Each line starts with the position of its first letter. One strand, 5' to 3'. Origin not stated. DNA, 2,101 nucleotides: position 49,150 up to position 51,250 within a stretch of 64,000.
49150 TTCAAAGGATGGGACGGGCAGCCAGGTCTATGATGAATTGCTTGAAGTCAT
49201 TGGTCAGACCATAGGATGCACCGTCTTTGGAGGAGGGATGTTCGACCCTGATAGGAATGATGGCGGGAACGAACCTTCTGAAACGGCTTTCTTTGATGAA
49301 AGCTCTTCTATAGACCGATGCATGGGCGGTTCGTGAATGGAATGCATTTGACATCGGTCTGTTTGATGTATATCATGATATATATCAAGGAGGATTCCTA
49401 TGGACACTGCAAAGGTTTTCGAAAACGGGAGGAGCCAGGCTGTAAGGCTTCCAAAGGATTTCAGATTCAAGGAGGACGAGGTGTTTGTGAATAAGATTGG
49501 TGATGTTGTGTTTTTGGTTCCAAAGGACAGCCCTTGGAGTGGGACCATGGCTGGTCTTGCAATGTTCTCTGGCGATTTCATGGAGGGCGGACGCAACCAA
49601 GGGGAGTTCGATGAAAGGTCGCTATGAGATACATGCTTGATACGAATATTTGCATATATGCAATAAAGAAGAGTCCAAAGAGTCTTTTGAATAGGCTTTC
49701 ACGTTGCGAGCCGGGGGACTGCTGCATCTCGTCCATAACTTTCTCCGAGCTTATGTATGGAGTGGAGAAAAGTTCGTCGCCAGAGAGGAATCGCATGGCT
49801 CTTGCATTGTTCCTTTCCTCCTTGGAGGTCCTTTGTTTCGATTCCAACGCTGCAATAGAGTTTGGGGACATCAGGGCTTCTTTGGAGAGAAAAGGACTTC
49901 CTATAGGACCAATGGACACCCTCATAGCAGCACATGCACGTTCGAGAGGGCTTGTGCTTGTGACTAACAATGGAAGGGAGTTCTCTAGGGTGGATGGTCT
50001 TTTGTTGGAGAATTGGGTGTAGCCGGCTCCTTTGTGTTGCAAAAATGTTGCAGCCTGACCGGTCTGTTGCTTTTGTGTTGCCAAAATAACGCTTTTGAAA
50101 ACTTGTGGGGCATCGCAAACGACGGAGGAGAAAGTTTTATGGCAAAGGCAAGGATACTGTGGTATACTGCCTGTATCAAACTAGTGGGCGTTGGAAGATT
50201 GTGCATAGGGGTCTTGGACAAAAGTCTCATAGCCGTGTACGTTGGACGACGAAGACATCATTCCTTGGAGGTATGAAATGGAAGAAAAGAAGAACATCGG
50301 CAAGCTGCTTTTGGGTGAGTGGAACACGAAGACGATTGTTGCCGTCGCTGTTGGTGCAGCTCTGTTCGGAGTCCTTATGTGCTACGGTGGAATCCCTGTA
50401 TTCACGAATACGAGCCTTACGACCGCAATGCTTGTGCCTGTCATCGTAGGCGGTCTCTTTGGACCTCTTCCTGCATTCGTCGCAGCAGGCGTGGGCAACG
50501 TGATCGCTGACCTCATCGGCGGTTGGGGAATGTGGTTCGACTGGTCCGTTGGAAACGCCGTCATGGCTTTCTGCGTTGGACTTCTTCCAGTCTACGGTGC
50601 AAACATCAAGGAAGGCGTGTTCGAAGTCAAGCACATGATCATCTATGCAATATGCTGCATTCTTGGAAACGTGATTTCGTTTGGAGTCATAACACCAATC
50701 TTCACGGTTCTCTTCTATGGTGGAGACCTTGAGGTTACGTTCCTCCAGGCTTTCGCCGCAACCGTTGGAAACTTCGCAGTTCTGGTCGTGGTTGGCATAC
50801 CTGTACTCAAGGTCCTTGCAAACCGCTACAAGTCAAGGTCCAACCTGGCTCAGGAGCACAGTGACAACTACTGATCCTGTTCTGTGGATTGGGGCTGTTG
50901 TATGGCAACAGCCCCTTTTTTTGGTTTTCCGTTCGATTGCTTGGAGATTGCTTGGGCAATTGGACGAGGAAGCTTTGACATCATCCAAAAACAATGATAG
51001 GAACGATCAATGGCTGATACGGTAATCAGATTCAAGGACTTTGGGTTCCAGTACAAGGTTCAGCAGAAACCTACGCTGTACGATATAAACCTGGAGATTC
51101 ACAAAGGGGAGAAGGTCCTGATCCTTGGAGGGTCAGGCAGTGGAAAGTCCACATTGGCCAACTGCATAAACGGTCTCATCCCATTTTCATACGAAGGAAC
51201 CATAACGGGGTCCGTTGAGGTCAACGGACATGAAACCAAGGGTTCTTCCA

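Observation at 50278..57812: Dedicated ECF transporter operon running into a five-gene array of DUF62 (SAM hydrolase/halogenase family) paralogs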

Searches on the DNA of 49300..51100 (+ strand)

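Call 6: search_rna_families(source=window, start=49300, end=51100, threshold=evalue, max_evalue=10)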
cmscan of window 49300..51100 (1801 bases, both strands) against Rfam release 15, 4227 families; matches with E-value up to 10: 7.
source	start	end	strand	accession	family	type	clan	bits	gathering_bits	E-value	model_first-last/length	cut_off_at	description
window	50869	50929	+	RF00519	suhB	Gene; sRNA;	CL00108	20.1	41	0.31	1-77/77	no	Makes More Granules Regulator RNA (mmgR)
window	50843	50923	+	RF00115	McaS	Gene; sRNA;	CL00106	17.8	42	4.6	1-96/96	no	McaS/IsrA RNA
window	49738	49843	+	RF00236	ctRNA_pGA1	Gene; antisense;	-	17.6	45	2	1-79/79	no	ctRNA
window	50460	50538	+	RF04221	HCV_SL669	Cis-reg;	-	17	80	5.2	1-80/80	no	SL669 non-coding RNA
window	50017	50059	+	RF01890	lincRNA-p21_2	Gene; lncRNA;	-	16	70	6.2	1-52/52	no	LincRNA-p21 conserved region 2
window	49960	50127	+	RF02195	TP53TG1_1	Gene; lncRNA;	-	14.6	40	6.6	1-153/153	no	TP53 target 1 conserved region 1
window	50025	50115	+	RF01930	bxd_2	Gene; lncRNA;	-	13.2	80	5.6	1-91/91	no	Bithoraxoid conserved region 2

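Call 53: search_rna_families(sources=[L019, L038, L084, L052, L035, L055, L005], threshold=gathering)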
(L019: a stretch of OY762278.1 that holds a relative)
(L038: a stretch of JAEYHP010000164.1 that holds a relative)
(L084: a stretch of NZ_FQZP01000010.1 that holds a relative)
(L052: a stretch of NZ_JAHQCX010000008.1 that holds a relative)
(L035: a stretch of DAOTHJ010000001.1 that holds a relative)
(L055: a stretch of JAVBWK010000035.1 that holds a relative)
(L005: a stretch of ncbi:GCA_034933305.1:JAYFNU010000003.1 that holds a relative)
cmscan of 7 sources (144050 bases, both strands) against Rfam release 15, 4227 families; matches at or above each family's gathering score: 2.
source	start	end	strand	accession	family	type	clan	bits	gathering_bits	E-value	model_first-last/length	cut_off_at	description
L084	9358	9531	-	RF00168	Lysine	Cis-reg; riboswitch;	-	103.9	30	3e-26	1-182/182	no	Lysine riboswitch aptamer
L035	8030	8126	+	RF00162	SAM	Cis-reg; riboswitch;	CL00012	79.5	44.4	1e-16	1-108/108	no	SAM riboswitch aptamer (S box leader)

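Call 54: search_rna_families(sources=[L029, L034, L042, L050, L056, L058, L064, L037, L045, L061, L070], threshold=gathering)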
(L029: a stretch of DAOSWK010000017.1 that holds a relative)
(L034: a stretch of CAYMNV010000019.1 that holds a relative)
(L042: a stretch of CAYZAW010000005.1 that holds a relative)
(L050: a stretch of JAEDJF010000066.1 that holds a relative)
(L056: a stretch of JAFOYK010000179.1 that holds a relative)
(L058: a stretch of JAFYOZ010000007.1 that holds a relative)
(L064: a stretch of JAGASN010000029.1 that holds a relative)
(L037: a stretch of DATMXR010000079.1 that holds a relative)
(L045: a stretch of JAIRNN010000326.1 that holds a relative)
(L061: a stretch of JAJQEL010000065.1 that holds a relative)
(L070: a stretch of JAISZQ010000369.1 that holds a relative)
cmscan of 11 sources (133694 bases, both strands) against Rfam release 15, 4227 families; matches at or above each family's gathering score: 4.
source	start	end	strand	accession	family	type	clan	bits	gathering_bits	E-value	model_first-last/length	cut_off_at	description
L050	519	619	+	RF00162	SAM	Cis-reg; riboswitch;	CL00012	80.6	44.4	4.5e-17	1-108/108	no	SAM riboswitch aptamer (S box leader)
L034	8033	8129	+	RF00162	SAM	Cis-reg; riboswitch;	CL00012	78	44.4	2.6e-16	1-108/108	no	SAM riboswitch aptamer (S box leader)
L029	7637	7733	+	RF00162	SAM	Cis-reg; riboswitch;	CL00012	77.2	44.4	4.5e-16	1-108/108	no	SAM riboswitch aptamer (S box leader)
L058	11315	11387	+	RF00005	tRNA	Gene; tRNA;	CL00001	71.7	29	2.3e-13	1-71/71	no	tRNA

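Call 56: build_rna_model(alignment_id=A2)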
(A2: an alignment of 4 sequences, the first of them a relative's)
Model R1 built from alignment A2 (4 sequences, 111 columns); structure: RNAalifold consensus.
model positions 107; base pairs 27; branch points 2; effective number of sequences 0.88; information 0.591 bits per position. Calibrated on 0.2 Mb of random sequence (short: E-values are rough).
structure used (alignment columns):
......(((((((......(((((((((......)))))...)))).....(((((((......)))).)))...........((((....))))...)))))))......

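Call 57: search_with_rna_model(model_id=R1, sources=[window, L005, L008, L009, L010, L011, L012, L013, L014, L015, L016, L017, L018, L019, L020, L021, L022, L023, L024, L025, L026, L027, L028, L029, L030, L031, L032, L033, L034, L035, L036, L037, L038, L039, L040, L041, L042, L043, L044, L045, L046, L047, L049, L050, L051, L052, L053, L054, L055, L056, L057, L058, L059, L060, L061, L062, L063, L064, L065, L066, L067, L069, L070, L071, L072, L073, L074, L075, L076, L077, L078, L079, L080, L081, L082, L083, L084, L085, L086], max_evalue=1)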
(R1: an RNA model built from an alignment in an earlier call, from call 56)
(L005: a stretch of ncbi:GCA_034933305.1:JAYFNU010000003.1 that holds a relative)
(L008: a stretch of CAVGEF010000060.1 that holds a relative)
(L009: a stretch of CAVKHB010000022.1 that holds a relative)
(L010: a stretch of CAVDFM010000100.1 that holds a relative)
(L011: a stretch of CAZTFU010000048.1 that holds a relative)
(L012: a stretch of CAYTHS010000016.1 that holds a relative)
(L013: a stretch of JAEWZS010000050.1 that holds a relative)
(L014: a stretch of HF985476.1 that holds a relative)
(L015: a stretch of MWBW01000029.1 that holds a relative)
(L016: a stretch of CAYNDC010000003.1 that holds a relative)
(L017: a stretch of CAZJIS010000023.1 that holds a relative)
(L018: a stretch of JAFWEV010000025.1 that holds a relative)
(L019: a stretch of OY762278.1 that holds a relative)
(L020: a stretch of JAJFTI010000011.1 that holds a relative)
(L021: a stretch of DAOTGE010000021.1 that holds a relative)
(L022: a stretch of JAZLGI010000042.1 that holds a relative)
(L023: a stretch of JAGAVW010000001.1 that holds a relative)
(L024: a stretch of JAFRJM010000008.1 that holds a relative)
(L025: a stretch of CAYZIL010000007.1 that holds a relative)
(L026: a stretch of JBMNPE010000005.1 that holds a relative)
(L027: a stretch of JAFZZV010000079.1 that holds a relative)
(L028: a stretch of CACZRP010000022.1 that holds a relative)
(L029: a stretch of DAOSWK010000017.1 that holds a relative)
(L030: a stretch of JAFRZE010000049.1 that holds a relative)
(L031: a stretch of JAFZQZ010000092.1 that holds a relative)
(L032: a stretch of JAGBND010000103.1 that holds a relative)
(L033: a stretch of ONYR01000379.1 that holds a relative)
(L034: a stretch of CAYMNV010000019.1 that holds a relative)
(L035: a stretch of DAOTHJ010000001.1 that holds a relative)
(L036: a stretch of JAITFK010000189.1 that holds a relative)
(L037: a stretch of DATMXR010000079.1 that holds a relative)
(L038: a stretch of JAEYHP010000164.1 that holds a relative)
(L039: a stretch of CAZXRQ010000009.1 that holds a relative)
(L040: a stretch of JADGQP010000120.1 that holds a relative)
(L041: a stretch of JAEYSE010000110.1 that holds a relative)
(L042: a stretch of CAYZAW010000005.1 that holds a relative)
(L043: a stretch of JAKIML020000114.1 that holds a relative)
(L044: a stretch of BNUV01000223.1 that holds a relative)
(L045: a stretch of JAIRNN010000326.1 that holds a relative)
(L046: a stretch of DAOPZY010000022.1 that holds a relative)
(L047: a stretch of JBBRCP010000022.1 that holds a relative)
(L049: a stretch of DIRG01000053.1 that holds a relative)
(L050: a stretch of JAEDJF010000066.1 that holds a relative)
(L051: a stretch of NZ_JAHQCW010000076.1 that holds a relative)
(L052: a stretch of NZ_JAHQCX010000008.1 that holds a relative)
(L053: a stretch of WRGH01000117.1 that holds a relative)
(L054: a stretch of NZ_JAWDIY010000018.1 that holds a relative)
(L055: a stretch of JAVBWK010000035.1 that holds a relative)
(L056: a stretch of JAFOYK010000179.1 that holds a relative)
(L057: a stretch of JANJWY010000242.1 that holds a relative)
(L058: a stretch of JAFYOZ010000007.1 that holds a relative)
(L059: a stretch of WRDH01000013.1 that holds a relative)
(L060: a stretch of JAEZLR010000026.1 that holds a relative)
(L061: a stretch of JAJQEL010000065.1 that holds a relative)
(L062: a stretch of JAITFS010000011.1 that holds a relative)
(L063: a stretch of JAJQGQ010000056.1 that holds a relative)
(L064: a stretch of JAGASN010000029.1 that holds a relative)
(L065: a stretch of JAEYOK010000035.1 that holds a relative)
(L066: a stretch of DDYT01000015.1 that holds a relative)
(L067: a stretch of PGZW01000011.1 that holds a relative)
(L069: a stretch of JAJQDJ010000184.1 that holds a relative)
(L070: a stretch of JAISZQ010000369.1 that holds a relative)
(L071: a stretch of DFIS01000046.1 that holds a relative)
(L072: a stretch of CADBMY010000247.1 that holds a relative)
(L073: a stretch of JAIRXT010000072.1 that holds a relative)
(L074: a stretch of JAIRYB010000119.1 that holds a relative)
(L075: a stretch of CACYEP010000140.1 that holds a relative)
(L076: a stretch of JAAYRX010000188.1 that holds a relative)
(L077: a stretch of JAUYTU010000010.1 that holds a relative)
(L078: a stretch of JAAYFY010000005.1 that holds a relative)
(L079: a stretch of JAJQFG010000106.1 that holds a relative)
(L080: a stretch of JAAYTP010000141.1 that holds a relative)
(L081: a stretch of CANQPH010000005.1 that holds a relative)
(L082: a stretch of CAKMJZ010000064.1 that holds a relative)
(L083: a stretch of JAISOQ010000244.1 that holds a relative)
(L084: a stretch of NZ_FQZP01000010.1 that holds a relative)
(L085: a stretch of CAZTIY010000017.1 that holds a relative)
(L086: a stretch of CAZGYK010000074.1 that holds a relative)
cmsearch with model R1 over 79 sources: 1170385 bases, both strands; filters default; matches with E-value up to 1: 4.
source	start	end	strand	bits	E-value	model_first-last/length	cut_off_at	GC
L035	8025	8131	+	135.1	6.9e-45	1-107/107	no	0.54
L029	7632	7738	+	132.5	6.4e-44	1-107/107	no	0.54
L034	8028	8134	+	131.2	1.9e-43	1-107/107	no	0.53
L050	514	624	+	110.3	6.9e-36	1-107/107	no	0.56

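Call 58: search_rna_families(sources=[L043, L047, L060, L065, L078, L046, L081], threshold=gathering)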
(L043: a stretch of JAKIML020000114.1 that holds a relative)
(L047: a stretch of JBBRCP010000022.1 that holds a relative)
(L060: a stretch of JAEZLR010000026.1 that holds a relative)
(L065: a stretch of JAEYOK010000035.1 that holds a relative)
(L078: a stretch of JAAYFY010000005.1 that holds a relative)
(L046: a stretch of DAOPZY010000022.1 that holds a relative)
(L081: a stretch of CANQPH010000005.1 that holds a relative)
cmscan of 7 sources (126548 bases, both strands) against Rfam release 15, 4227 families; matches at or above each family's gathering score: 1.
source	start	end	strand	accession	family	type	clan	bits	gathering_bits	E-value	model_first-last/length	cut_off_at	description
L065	799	878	+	RF00005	tRNA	Gene; tRNA;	CL00001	55.9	29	4.8e-09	1-71/71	no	tRNA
